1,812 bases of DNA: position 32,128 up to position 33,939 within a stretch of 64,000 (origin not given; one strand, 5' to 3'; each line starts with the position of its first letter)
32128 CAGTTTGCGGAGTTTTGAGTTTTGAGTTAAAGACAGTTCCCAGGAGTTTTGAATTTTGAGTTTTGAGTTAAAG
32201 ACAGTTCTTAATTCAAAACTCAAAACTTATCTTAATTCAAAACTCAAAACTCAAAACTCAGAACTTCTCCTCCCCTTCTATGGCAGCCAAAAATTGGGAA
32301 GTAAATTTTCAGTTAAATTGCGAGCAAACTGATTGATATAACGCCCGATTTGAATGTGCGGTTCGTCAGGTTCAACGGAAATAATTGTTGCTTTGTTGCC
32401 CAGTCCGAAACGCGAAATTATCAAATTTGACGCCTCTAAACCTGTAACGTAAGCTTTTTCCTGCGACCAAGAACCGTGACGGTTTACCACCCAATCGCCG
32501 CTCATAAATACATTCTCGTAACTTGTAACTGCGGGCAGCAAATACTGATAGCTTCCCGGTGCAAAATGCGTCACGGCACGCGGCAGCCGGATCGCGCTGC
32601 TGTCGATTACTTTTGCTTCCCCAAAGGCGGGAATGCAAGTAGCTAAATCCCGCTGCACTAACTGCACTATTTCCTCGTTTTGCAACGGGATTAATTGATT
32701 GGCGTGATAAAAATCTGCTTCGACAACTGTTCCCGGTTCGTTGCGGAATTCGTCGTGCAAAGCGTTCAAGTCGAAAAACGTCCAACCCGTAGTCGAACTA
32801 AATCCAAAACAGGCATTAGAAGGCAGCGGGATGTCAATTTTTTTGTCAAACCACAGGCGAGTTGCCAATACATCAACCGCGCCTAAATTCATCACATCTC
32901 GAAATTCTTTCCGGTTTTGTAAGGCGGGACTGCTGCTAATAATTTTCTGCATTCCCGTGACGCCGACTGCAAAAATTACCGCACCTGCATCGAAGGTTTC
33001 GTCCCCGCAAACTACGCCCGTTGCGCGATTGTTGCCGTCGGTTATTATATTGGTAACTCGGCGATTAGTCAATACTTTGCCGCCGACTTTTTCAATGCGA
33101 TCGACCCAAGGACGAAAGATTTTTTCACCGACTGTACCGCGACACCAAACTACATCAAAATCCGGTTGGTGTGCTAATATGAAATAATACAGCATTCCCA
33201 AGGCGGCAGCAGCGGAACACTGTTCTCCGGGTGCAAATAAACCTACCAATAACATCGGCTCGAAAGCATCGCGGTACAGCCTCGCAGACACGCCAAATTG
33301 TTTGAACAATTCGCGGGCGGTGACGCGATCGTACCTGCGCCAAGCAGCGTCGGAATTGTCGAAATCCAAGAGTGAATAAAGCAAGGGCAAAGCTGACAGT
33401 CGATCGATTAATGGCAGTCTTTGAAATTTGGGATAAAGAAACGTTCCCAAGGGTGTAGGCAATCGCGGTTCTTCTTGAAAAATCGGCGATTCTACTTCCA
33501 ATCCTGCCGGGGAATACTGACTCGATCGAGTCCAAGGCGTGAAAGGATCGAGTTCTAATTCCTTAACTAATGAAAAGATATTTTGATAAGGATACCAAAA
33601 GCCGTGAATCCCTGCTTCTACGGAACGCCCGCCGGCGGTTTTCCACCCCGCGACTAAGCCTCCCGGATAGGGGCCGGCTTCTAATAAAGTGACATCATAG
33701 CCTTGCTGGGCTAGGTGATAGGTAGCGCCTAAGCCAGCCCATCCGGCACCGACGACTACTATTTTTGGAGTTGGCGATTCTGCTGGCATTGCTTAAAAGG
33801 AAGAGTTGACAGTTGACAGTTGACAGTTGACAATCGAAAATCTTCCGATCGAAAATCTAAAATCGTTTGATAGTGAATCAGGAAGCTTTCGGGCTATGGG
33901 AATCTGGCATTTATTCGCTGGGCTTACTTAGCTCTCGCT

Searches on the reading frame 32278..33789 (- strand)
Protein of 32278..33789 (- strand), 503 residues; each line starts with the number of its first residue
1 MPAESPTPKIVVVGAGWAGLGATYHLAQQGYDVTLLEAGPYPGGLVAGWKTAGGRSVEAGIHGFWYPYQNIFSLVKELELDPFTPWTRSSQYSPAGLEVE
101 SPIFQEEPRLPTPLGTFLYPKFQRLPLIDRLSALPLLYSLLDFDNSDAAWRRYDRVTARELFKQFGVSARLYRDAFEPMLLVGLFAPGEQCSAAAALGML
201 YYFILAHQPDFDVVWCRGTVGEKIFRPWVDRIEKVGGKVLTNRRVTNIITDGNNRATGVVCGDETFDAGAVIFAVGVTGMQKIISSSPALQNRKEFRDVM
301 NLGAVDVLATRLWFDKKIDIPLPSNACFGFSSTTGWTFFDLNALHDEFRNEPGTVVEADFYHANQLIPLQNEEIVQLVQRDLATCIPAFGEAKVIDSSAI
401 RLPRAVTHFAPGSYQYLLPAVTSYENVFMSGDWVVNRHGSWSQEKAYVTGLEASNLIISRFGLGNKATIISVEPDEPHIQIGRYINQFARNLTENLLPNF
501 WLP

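Call 33: search_protein_families(library=pfam, proteins=[window:32278-33789:-], max_evalue=1)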
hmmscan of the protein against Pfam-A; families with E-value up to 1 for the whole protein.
window:32278-33789:- (503 aa): 17 families
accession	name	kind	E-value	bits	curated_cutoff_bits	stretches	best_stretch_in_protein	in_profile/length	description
PF01593.30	Amino_oxidase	-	3.1e-35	122.8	19.8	1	18-458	2-443/443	Flavin containing amine oxidoreductase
PF13450.12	NAD_binding_8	-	4.8e-15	56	21.9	1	12-78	1-68/68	NAD(P)-binding Rossmann-like domain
PF01266.30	DAO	-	6.3e-12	46.1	27.9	2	9-51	1-42/353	FAD dependent oxidoreductase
PF07992.20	Pyr_redox_2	-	2.7e-09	37.3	26.1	2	9-42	2-36/291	Pyridine nucleotide-disulphide oxidoreductase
PF03486.20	HI0933_like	-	5.4e-08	33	50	2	9-43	2-36/244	HI0933-like protein Rossmann domain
PF00890.30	FAD_binding_2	-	1.1e-06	28.6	20.4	1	10-44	2-36/414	FAD binding domain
PF00070.33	Pyr_redox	-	4.1e-05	24.5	22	1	9-42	1-34/82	Pyridine nucleotide-disulphide oxidoreductase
PF12831.13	FAD_oxidored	-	0.00012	21.9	27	1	10-47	2-39/416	FAD dependent oxidoreductase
PF01494.25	FAD_binding_3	-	0.00021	21.1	22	1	10-38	4-32/349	FAD binding domain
PF01134.28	GIDA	-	0.0007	19.2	22.1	1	9-36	1-28/391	Glucose inhibited division protein A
PF01946.23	Thi4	-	0.0018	18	26.2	1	10-44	20-55/235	Thi4 family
PF02737.24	3HCDH_N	-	0.054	13.8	22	1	9-38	1-30/180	3-hydroxyacyl-CoA dehydrogenase, NAD binding domain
PF13738.12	Pyr_redox_3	-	0.092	12.4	30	1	11-39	1-30/305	Pyridine nucleotide-disulphide oxidoreductase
PF13454.12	NAD_binding_9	-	0.12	12.8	21.8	0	11-46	1-40/155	FAD-NAD(P)-binding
PF05834.18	Lycopene_cycl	-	0.12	11.9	23.4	1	10-42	2-36/380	Lycopene cyclase protein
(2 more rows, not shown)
